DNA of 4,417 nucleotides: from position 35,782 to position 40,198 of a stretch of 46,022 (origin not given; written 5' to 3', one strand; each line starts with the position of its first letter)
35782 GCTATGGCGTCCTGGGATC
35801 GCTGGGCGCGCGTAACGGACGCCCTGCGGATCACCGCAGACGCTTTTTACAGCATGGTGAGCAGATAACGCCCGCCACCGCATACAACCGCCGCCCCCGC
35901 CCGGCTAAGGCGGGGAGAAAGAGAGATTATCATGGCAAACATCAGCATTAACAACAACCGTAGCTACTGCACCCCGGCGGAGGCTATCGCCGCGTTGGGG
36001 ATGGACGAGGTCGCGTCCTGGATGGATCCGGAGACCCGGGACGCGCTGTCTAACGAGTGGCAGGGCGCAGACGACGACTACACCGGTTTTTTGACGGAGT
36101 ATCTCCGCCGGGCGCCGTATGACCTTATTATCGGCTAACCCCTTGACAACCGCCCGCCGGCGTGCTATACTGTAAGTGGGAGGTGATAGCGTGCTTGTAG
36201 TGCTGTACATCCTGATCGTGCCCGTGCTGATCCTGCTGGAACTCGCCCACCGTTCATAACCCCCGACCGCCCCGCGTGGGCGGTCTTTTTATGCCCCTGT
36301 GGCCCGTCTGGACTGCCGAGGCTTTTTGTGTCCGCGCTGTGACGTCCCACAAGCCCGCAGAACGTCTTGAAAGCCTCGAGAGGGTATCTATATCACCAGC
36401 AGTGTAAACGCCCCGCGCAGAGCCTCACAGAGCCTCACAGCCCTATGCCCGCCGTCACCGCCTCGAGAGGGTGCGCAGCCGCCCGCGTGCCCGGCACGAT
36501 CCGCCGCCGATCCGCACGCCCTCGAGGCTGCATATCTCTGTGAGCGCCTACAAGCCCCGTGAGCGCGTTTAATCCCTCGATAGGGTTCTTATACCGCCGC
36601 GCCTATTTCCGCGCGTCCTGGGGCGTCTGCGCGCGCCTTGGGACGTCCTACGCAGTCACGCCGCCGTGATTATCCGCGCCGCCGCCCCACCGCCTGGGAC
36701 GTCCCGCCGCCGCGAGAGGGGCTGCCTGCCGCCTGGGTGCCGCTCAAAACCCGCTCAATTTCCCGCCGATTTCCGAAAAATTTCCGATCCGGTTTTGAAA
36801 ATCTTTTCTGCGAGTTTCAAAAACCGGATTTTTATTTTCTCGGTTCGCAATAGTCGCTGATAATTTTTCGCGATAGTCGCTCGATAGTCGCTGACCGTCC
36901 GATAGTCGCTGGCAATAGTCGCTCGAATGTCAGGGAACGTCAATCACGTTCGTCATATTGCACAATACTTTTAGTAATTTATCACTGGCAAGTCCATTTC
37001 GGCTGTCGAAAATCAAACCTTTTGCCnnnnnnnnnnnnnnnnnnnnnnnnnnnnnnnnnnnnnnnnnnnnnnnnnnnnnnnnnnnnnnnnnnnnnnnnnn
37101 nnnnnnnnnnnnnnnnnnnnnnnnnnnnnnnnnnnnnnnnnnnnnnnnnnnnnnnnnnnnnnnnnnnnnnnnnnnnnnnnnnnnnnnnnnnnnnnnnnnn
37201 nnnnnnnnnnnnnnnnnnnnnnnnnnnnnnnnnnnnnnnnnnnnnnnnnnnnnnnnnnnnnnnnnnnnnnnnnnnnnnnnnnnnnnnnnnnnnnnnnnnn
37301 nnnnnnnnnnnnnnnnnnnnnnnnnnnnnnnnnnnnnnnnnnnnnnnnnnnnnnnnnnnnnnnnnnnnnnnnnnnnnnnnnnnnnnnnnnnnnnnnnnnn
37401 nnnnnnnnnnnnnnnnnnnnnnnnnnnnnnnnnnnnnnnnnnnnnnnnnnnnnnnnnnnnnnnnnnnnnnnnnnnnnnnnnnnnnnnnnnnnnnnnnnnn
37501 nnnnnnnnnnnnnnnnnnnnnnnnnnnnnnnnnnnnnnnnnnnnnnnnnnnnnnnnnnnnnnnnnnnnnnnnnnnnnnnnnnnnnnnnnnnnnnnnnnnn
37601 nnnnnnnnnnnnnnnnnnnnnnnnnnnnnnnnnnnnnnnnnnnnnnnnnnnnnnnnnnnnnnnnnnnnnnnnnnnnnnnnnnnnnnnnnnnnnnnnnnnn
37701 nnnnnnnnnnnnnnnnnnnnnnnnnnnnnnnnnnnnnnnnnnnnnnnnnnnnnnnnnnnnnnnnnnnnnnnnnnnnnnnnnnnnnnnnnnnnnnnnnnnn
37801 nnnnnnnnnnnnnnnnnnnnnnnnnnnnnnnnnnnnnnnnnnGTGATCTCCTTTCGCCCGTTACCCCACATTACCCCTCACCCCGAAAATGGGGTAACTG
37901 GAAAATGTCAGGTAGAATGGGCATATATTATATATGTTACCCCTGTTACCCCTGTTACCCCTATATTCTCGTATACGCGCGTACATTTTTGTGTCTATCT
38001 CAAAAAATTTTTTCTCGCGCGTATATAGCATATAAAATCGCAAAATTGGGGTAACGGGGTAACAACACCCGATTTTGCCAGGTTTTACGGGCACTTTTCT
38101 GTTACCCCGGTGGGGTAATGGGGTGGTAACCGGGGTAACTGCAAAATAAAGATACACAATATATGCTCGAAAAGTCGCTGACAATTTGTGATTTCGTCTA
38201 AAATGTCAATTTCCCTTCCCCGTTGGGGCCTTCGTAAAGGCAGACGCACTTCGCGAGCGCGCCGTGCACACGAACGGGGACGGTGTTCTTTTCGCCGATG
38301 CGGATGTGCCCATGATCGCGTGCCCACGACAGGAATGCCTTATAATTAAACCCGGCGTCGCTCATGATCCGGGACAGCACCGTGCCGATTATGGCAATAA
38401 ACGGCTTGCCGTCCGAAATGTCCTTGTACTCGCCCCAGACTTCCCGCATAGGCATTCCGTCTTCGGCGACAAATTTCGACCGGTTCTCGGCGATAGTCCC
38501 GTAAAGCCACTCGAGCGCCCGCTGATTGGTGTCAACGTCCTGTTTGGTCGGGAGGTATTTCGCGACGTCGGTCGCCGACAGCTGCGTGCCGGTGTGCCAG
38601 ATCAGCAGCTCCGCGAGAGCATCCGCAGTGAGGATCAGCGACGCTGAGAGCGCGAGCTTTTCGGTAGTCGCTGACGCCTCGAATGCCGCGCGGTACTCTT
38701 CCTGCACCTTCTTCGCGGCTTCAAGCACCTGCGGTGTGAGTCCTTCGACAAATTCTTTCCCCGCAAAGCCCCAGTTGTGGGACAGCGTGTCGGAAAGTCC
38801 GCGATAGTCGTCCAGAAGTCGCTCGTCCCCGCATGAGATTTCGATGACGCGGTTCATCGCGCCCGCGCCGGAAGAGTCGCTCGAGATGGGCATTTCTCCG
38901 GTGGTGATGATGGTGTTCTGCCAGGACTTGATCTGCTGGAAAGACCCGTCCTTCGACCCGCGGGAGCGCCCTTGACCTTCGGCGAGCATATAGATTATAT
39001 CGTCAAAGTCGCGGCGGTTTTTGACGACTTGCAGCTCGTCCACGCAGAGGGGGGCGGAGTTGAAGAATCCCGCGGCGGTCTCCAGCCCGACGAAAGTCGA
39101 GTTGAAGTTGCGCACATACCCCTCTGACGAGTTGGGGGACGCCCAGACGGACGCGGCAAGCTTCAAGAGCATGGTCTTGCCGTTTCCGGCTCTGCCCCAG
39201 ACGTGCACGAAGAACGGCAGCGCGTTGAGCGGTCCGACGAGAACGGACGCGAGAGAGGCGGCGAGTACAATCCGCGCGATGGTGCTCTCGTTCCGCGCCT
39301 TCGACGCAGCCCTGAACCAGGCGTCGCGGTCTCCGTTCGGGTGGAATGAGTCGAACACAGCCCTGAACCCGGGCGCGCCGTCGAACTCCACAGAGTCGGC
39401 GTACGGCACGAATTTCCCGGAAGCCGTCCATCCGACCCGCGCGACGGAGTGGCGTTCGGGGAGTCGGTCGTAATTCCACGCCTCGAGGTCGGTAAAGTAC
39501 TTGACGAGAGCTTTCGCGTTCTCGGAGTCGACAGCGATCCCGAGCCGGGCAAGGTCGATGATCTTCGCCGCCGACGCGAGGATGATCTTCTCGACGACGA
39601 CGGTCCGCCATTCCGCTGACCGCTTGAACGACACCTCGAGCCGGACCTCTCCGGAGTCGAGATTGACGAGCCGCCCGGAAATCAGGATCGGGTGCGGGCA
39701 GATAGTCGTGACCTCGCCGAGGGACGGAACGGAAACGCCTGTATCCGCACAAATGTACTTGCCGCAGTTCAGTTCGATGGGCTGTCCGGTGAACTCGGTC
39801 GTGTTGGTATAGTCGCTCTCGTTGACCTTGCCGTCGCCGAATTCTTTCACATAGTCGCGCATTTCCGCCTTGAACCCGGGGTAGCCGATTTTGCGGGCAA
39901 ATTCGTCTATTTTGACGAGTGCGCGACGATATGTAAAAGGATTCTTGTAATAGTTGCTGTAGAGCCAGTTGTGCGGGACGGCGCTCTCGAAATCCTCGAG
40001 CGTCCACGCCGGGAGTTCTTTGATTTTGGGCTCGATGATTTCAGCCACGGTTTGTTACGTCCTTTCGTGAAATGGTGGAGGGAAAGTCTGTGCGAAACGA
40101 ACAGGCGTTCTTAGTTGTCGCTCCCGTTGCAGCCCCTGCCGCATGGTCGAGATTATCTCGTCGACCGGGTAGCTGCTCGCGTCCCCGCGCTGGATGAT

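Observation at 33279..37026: A 3.7-kb autonomous-looking island splits terS from terL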

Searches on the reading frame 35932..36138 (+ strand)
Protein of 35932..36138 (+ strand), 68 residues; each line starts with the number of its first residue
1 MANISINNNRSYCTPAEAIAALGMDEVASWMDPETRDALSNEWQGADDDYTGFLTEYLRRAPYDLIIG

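Call 5: search_protein_families(library=pfam, proteins=[window:35932-36138:+], max_evalue=0.01)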
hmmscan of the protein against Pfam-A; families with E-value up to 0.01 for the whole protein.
window:35932-36138:+ (68 aa): 1 family
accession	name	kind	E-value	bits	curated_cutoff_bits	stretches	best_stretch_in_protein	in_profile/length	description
PF22147.1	AcrIC5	-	0.00073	20.1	27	1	23-59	9-43/53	Anti-CRISPR protein AcrIC5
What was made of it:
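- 35932..36138 (+): Cargo cassette p68, a small acidic protein of unknown function. The Pfam AcrIC5 hit is below threshold (20 bits against 27; call 5).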

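Call 6: search_protein_families(library=phrogs, proteins=[window:35932-36138:+], max_evalue=0.01)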
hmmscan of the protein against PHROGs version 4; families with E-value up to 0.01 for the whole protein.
window:35932-36138:+ (68 aa): 0 families

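Call 38: search_protein_families(library=padloc, proteins=[window:35932-36138:+], max_evalue=0.01)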
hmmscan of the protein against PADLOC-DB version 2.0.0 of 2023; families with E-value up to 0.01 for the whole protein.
window:35932-36138:+ (68 aa): 0 families

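Call 58: search_solved_structures(query=window:35932-36138:+, max_evalue=10, show_alignments=2)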
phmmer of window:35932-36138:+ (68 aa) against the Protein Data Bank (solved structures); distinct sequences matched with E-value up to 10: 3.
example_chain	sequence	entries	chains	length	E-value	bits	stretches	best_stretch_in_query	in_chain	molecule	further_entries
8zdo_v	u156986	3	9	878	0.23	15.3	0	6-49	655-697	Central fiber protein (gp20)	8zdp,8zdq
5nfq_A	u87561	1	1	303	0.46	14.4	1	28-65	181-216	epoxide hydrolase belonging to alpha/beta hydrolase superfamily metagenomic from Tomsk sam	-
8jhz_A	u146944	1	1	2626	0.75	13.7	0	6-27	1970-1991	Hemorrhagic toxin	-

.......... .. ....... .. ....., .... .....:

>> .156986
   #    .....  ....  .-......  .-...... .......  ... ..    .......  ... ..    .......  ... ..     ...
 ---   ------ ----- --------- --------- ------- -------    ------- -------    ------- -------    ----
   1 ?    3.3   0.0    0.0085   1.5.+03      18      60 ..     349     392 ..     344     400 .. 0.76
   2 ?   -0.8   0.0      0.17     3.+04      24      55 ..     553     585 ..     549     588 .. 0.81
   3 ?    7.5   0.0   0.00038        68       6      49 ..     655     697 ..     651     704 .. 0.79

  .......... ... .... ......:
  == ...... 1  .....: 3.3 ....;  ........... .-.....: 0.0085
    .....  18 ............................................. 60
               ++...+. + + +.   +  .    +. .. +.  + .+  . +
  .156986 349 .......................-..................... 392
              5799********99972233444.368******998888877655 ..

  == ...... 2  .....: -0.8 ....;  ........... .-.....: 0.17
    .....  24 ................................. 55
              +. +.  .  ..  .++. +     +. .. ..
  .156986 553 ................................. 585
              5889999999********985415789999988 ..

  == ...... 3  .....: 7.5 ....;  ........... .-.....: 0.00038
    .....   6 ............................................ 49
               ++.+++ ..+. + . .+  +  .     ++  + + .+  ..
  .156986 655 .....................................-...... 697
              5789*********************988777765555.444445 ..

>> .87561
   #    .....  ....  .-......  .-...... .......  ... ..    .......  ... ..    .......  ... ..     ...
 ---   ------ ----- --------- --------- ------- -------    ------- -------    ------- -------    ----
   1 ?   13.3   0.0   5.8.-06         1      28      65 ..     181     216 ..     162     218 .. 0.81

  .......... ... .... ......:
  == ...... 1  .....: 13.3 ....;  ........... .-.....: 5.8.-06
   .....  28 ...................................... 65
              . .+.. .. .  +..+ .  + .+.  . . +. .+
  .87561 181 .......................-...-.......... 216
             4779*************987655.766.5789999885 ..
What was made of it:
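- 35932..36138 (+): No PDB sequence match (call 58).
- Tried and rejected: Below threshold and no PDB sequence match (calls 5, 58).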

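Call 84: search_protein_families(library=ncbifam, proteins=[window:35932-36138:+], max_evalue=0.01)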
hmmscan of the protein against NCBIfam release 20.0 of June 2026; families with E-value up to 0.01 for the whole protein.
window:35932-36138:+ (68 aa): 0 families

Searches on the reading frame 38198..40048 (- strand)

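Call 5: search_protein_families(library=pfam, proteins=[window:38198-40048:-], max_evalue=0.01)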
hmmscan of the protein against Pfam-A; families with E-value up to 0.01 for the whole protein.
window:38198-40048:- (616 aa): 2 families
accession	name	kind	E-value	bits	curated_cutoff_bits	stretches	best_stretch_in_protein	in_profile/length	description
PF06048.17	DUF927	-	2.8e-46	158.9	22.6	1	115-374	24-283/284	Domain of unknown function (DUF927)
PF18662.7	HTH_56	-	4.2e-11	43.3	26.2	1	506-589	1-87/111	Cch helix turn helix domain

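Call 6: search_protein_families(library=phrogs, proteins=[window:38198-40048:-], max_evalue=0.01)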
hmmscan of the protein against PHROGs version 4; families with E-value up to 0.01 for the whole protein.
window:38198-40048:- (616 aa): 3 families
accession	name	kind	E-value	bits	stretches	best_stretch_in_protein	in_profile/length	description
phrog_8841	-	DNA, RNA and nucleotide metabolism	7.7e-137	458.6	1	39-602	37-610/633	DNA primase/helicase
phrog_1139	-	DNA, RNA and nucleotide metabolism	1.5e-24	87.1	1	235-494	499-770/895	DNA primase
phrog_25314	-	unknown function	2.3e-14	53.6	1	159-451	489-798/1010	-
